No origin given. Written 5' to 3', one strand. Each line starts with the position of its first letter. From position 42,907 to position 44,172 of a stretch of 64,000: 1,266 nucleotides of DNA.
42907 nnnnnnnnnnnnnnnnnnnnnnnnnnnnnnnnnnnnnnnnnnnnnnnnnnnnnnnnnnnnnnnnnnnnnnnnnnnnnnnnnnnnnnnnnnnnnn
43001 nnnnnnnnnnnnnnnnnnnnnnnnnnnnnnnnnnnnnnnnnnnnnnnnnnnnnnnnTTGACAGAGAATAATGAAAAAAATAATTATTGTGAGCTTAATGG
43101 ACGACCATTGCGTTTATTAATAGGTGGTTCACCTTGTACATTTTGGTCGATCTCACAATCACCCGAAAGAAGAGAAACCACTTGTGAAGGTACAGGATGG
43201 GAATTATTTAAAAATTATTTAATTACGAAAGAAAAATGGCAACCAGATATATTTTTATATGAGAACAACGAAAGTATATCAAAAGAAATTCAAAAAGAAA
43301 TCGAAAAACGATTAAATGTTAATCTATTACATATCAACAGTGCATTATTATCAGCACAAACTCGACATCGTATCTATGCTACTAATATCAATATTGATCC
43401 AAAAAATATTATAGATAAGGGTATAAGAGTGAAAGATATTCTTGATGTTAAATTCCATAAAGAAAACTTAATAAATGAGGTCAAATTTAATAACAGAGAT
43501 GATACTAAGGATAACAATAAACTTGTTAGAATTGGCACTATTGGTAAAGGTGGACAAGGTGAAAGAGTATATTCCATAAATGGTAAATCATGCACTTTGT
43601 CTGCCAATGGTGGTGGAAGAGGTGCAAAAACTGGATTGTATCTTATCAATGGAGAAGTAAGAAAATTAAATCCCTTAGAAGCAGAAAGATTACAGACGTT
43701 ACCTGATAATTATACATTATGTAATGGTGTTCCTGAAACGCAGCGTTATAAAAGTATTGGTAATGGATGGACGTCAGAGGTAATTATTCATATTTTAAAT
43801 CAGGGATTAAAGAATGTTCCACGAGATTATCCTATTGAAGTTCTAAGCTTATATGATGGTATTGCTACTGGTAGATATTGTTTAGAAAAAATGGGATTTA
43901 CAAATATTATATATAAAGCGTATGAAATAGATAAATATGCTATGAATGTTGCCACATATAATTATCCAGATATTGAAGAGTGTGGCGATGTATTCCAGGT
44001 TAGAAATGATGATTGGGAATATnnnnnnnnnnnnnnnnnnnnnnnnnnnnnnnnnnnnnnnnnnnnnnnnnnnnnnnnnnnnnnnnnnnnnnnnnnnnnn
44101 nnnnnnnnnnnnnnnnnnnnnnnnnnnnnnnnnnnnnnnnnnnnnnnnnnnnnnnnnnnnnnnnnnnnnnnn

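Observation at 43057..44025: DNMT3-like C5 cytosine methyltransferase with circularly permuted motif order and no canonical start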

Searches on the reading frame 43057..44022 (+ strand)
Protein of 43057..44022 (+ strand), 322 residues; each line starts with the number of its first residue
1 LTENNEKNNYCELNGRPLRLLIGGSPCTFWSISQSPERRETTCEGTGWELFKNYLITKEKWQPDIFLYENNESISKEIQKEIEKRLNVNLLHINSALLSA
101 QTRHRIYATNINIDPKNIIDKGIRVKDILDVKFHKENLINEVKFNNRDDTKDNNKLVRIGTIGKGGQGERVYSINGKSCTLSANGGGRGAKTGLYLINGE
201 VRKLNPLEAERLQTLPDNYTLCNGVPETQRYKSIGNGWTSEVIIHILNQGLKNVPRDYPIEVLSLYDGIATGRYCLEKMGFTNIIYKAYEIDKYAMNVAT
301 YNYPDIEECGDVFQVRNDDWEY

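Call 3: search_protein_families(library=pfam, proteins=[window:43057-44022:+], max_evalue=0.01)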
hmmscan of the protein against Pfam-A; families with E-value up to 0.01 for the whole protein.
window:43057-44022:+ (322 aa): 1 family
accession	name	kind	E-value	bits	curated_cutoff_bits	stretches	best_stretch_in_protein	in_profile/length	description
PF00145.23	DNA_methylase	-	7.3e-18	65.5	22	1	18-249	62-321/324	C-5 cytosine-specific DNA methylase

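Call 5: find_homologous_proteins(query=window:43057-44022:+)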
Query window:43057-44022:+ (322 aa): 7999 proteins with E <= 0.001 among 8000 candidates; the best 120 are listed.
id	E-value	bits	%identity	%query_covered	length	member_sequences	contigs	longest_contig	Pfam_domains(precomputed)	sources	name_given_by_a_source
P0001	2.8e-211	719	96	100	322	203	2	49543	PF00145.24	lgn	-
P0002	1.4e-210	716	97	100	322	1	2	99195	PF00145.24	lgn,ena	-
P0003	6.5e-209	711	96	100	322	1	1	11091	PF00145.24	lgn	-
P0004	1.1e-199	681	97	94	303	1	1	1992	PF00145.24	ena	-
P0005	1.5e-199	680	90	100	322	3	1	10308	PF00145.24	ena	-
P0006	2.6e-198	676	97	94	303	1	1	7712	PF00145.24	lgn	-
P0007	4.2e-198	675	96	94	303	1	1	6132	PF00145.24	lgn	-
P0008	4.9e-181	619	100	85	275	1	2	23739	PF00145.24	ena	-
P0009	1.1e-178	612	100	84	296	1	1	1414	PF00145.24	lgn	-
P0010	3.8e-178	610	98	85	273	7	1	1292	PF00145.24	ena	-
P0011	8.6e-173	592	80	100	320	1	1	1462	PF00145.24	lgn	-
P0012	3.2e-170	584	78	100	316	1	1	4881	PF00145.24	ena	-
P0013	3.4e-167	574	78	100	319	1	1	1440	PF00145.24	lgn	-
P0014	4.8e-165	567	77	100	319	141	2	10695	PF00145.24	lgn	-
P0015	7.1e-165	566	80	97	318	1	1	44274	PF00145.24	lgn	-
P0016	1.0e-164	566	77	100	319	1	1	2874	PF00145.24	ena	-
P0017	2.9e-164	564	77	100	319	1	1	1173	PF00145.24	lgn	-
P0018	3.8e-164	564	77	100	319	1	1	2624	PF00145.24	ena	-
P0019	1.1e-163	562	77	100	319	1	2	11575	PF00145.24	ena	-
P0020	1.2e-163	562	80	96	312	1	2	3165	PF00145.24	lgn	-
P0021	1.5e-163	562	98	79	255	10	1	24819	PF00145.24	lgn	-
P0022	1.8e-163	562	79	97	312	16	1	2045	PF00145.24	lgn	-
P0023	1.9e-163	561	79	97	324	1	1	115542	PF00145.24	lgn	-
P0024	2.1e-163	561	77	100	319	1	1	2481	PF00145.24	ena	-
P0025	4.4e-163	560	78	99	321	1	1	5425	PF00145.24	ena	-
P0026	5.2e-163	560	80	96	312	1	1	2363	PF00145.24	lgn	-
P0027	5.6e-163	560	77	100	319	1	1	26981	PF00145.24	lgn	-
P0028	1.5e-162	559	78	98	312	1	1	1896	PF00145.24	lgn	-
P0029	2.3e-162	558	76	100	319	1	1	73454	PF00145.24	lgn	-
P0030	2.4e-162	558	79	97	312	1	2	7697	PF00145.24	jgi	jgi:site-specific DNA-cytosine methylase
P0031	3.9e-162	557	79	96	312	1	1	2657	PF00145.24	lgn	-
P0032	4.5e-162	557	77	100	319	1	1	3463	PF00145.24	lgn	-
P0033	1.2e-161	556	78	98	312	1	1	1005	PF00145.24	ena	-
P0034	6.0e-161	553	78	98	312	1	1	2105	PF00145.24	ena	-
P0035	8.2e-161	553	76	98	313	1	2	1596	PF00145.24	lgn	-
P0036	4.0e-160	551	78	96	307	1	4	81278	PF00145.24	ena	-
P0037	4.9e-160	550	76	100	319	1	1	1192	PF00145.24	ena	-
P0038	1.4e-159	549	77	98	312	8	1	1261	PF00145.24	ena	-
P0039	9.0e-159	546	76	97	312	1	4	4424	PF00145.24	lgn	-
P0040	1.0e-158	546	76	97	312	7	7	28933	PF00145.24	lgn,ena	-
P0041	1.1e-158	546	78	96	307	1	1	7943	PF00145.24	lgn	-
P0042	1.6e-158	545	76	96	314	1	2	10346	PF00145.24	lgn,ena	-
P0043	2.4e-158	545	76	96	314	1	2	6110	PF00145.24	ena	-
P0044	1.2e-157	542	74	100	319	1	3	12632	PF00145.24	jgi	-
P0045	8.8e-157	540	77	97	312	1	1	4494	PF00145.24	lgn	-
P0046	3.9e-156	537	78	93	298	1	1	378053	PF00145.24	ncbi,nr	ncbi:MAG: DNA cytosine methyltransferase [Lachnospiraceae bacterium]|nr:DNA cytosine methyltransfera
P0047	2.5e-147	509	72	97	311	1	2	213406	PF00145.24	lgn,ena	-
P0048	5.1e-146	504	70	95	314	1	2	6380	PF00145.24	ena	-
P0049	5.2e-145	501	71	96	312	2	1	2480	PF00145.24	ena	-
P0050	3.8e-143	495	71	95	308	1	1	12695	PF00145.24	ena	-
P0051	6.1e-142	491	79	86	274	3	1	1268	PF00145.24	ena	-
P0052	5.2e-141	488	79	86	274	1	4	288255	PF00145.24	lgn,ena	-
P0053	1.4e-139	483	78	86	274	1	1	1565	PF00145.24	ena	-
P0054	2.1e-139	482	70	95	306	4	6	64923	PF00145.24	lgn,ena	-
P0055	3.9e-139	482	72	94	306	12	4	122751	PF00145.24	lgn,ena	-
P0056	1.2e-138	480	72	94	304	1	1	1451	PF00145.24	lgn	-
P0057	1.2e-138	480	71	94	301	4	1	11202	PF00145.24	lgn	-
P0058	1.5e-138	480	69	97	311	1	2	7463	PF00145.24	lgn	-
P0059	7.4e-138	477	68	95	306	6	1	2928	PF00145.24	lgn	-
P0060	5.3e-136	471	71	94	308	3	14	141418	PF00145.24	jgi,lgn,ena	-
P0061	6.4e-135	468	70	94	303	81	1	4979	PF00145.24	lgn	-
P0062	1.1e-134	467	70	94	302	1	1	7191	PF00145.24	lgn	-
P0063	2.2e-134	466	92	71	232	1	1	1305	PF00145.24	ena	-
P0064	3.7e-134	465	67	95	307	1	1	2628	PF00145.24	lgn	-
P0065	4.5e-134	465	70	94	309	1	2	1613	PF00145.24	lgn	-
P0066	6.4e-134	464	69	94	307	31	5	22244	PF00145.24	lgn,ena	-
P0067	2.9e-132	459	69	95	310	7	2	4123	PF00145.24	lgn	-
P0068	1.4e-131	457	64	99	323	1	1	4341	PF00145.24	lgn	-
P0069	2.1e-131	456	76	83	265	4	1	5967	PF00145.24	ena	-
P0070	4.0e-131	455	68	94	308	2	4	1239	PF00145.24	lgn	-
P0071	4.3e-131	455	70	94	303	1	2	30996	PF00145.24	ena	-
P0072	7.0e-131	454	68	94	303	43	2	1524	PF00145.24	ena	-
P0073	2.7e-129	449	77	47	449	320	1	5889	PF00145.24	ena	-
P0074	4.7e-129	448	68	94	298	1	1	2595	PF00145.24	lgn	-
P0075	2.4e-128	446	67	94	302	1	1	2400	PF00145.24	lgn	-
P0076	3.2e-128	446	68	94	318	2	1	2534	PF00145.24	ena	-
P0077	1.1e-127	444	67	95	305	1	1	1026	PF00145.24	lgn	-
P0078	1.0e-126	441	76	47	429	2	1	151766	PF00145.24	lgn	-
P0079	4.8e-126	439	76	47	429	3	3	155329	PF00145.24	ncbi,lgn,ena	-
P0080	5.9e-126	438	96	61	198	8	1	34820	PF00145.24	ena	-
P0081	9.6e-126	438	65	94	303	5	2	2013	PF00145.24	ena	-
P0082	2.1e-125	436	74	47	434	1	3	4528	PF00145.24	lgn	-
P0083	4.6e-125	435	66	95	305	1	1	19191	PF00145.24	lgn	-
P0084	3.4e-124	432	65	94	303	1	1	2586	PF00145.24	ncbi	-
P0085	2.0e-123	430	74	47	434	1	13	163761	PF00145.24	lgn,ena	-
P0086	2.5e-123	430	74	47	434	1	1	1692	PF00145.24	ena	-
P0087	2.5e-123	430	74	47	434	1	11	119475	PF00145.24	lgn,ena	-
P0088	2.5e-123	430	74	47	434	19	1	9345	PF00145.24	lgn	-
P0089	2.7e-123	429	72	47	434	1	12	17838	PF00145.24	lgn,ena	-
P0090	3.1e-123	429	65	94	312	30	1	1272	PF00145.24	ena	-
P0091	3.1e-123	429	74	47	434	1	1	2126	PF00145.24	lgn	-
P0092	3.4e-123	429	73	47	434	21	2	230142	PF00145.24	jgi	jgi:DNA (cytosine-5)-methyltransferase 3A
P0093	3.7e-123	429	73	47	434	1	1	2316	PF00145.24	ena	-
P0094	4.4e-123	429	74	47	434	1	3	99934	PF00145.24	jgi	jgi:DNA (cytosine-5)-methyltransferase 3A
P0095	6.5e-123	428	72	47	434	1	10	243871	PF00145.24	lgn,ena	-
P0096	1.5e-122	427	72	47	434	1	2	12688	PF00145.24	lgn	-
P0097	3.1e-122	426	74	47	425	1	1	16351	PF00145.24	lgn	-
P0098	4.7e-122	425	74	47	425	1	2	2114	PF00145.24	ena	-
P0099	4.7e-122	425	72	47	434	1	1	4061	PF00145.24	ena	-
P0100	6.0e-122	425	74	47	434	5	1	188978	PF00145.24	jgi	jgi:DNA (cytosine-5)-methyltransferase 3A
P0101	6.4e-122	425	74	47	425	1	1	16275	PF00145.24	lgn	-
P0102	7.0e-122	425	72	47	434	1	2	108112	PF00145.24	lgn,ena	-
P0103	1.1e-121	424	74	47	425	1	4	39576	PF00145.24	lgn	-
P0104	1.5e-121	424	72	47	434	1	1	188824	PF00145.24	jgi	jgi:DNA (cytosine-5)-methyltransferase 3A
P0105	2.2e-121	423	72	47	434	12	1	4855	PF00145.24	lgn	-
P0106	4.0e-121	422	71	47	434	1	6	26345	PF00145.24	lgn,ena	-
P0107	5.4e-121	422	77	42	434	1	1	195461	PF00145.24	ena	-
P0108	1.5e-120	421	74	47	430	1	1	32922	PF00145.24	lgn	-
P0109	2.8e-120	420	74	47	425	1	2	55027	PF00145.24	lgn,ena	-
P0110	4.3e-120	419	70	47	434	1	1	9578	PF00145.24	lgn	-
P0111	1.0e-119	418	72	47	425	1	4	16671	PF00145.24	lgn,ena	-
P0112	2.1e-119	417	65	94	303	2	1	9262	PF00145.24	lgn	-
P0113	1.0e-118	414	78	41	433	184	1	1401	PF00145.24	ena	-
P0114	1.4e-118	414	62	94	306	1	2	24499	PF00145.24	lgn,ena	-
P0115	1.5e-118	414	74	47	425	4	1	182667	PF00145.24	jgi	jgi:DNA (cytosine-5)-methyltransferase 3A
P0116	3.7e-118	413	74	47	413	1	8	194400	PF00145.24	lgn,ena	-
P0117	5.4e-118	412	77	47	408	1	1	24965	PF00145.24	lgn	-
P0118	1.1e-117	411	74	47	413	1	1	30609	PF00145.24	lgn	-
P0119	1.2e-117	411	72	47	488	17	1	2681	PF00145.24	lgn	-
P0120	1.5e-117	411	74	47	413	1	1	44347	PF00145.24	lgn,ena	-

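Call 7: search_solved_structures(query=window:43057-44022:+, max_evalue=0.01, show_alignments=2)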
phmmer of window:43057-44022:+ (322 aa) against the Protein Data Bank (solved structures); distinct sequences matched with E-value up to 0.01: 47.
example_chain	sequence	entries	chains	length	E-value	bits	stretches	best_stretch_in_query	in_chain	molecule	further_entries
2i9k_A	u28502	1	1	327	1.7e-25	93.2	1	20-246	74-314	Modification methylase HhaI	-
10mh_A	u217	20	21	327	1.8e-25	93.1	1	20-246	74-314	PROTEIN (CYTOSINE-SPECIFIC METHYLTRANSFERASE HHAI) | HaeIII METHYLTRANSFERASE | Modification methylase HhaI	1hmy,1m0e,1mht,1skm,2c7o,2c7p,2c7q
2zcj_A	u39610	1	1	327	2.4e-25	92.7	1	21-246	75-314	Modification methylase HhaI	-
2z6u_A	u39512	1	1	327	3.2e-25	92.3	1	21-246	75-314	Modification methylase HhaI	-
2uyc_A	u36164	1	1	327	5.1e-25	91.6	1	101-246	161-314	MODIFICATION METHYLASE HHAI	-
2uz4_A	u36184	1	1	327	5.5e-25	91.5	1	101-246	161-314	MODIFICATION METHYLASE HHAI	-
2z6q_A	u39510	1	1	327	5.6e-25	91.5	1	119-246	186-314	Modification methylase HhaI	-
2z6a_A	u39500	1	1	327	9.5e-25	90.8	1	119-246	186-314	Modification methylase HhaI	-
1svu_A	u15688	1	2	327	1.7e-24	89.9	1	20-246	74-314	Modification methylase HhaI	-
1fjx_A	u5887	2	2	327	1.8e-24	89.9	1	20-246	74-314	HHAI DNA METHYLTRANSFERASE | MODIFICATION METHYLASE HHAI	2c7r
2uyh_A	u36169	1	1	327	1.9e-24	89.7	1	100-246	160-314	MODIFICATION METHYLASE HHAI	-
6u8w_A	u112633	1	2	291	6.1e-12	48.7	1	256-314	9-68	DNA (cytosine-5)-methyltransferase 3B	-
6u91_A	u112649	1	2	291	6.8e-12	48.5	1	256-314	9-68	DNA (cytosine-5)-methyltransferase 3B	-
6u8p_A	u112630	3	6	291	7e-12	48.5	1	256-314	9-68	DNA (cytosine-5)-methyltransferase 3B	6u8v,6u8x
6u90_A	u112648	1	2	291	8.1e-12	48.3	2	256-314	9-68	DNA (cytosine-5)-methyltransferase 3B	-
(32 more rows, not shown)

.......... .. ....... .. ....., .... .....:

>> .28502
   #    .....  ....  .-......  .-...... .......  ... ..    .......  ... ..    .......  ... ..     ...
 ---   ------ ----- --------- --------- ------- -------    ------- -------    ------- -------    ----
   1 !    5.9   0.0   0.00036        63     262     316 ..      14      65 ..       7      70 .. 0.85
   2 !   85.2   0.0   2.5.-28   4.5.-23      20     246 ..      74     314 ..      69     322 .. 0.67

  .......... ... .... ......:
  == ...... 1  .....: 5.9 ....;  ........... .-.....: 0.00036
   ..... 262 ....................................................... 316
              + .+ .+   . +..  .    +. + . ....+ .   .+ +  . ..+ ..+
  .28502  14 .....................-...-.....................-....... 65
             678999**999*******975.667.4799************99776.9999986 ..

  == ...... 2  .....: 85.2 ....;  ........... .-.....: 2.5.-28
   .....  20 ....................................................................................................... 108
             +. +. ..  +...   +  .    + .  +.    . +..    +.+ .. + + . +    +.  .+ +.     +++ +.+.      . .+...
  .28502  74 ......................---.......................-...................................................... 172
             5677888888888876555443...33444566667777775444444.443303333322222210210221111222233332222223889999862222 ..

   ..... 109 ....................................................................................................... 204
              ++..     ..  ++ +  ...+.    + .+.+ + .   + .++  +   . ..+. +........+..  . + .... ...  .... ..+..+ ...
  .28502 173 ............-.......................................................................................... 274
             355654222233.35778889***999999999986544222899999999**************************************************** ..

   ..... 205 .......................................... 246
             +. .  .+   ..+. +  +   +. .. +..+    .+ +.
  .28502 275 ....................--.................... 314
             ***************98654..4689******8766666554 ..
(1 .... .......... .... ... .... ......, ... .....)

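Call 19: find_encoding_contigs(protein=P0002, flank=3000, max_places=4)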
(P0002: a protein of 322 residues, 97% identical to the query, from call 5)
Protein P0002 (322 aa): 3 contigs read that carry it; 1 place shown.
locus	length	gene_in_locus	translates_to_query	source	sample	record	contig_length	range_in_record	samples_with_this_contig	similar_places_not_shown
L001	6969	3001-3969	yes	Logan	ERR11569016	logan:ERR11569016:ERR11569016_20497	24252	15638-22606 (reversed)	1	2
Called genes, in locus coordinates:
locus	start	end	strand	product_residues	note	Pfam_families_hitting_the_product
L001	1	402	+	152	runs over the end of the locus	-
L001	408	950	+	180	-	-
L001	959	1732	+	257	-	-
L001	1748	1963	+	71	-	-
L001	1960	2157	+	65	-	-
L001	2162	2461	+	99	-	-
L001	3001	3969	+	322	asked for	PF00145:DNA_methylase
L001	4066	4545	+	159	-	-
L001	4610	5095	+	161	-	-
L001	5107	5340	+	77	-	-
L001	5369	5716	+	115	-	-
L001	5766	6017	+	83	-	-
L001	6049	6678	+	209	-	-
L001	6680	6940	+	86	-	-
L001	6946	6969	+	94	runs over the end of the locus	-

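Call 20: find_encoding_contigs(protein=P0014, flank=3000, max_places=4)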
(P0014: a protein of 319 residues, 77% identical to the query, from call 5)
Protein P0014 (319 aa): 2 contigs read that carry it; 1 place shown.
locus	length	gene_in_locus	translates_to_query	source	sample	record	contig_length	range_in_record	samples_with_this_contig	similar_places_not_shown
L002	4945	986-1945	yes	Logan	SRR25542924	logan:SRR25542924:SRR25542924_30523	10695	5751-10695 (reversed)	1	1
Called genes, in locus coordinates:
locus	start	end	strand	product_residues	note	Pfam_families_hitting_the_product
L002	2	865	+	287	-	?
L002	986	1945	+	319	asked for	PF00145:DNA_methylase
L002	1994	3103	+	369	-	PF01467:CTP_transf_like (weak), PF13521:AAA_28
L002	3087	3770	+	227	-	PF04973:NMN_transporter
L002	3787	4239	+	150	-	-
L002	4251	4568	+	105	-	-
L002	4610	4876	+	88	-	-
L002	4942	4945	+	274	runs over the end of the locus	PF02086:MethyltransfD12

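Call 26: find_related_loci(query=window:43057-44022:+, collection=viral_contigs, flank=4000)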
Query window:43057-44022:+ (322 aa) in viral_contigs; peptide patterns used: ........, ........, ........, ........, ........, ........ (x = any residue, [..] = any of these).
70 stretches matched a pattern; 65 encode a relative of the query (tblastn E <= 1e-3); 64 distinct loci.
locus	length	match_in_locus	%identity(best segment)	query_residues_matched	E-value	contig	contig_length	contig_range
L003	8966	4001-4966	99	1-322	0e+0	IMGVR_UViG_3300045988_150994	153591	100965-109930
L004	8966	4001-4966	98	1-322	0e+0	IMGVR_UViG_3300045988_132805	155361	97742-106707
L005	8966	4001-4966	98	1-322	0e+0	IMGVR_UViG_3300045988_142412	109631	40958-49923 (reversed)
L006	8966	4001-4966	97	1-322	0e+0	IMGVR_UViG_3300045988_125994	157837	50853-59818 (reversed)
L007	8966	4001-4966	97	1-322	0e+0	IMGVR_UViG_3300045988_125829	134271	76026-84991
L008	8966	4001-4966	96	1-322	0e+0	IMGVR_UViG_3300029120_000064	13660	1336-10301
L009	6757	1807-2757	97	6-322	0e+0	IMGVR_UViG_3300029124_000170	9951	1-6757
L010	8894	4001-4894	71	19-321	5e-140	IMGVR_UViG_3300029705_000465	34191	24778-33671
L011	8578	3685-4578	71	19-321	4e-140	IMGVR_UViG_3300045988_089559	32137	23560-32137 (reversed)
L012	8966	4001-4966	98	1-322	0e+0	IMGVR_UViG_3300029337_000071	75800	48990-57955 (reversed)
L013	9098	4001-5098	53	1-322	3e-112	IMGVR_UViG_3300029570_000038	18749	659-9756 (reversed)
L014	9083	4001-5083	53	6-322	5e-111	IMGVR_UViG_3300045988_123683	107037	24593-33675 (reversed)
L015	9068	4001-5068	49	18-320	3e-93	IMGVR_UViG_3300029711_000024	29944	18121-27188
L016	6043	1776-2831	47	18-320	4e-90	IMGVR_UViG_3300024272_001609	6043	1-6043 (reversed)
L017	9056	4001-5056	47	18-320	5e-90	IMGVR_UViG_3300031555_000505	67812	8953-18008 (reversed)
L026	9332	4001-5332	76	6-322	8e-71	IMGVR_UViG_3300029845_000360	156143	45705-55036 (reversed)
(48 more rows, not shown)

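Call 30: search_protein_representatives(protein=window:43057-44022:+)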
Query: 322 residues. Proteins with E-value up to 0.001 (for the whole library): 8055; up to 1e-10: 3944; up to 1e-30: 687. The best 150 are listed.
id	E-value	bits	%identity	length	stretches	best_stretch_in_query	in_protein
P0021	4.9e-164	561.7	98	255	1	1-255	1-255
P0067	9.4e-133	458.9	70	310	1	17-320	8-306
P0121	4.4e-113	394.2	45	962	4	19-318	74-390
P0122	8.2e-104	363.8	54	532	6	18-197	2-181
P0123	4.6e-97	341.6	56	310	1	18-318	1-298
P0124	1.0e-95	337.1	59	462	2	196-321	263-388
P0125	9.1e-93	327.5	55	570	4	201-321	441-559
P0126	5.6e-91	321.6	61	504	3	201-322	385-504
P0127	1.1e-89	317.3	58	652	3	201-321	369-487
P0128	2.9e-89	316.0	52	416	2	191-319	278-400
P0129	8.9e-87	307.8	64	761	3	201-321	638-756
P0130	6.2e-86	305.0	56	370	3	167-321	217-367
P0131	1.2e-85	304.1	56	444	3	201-320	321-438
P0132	1.6e-85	303.7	52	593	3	171-321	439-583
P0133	8.3e-85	301.3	56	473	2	19-198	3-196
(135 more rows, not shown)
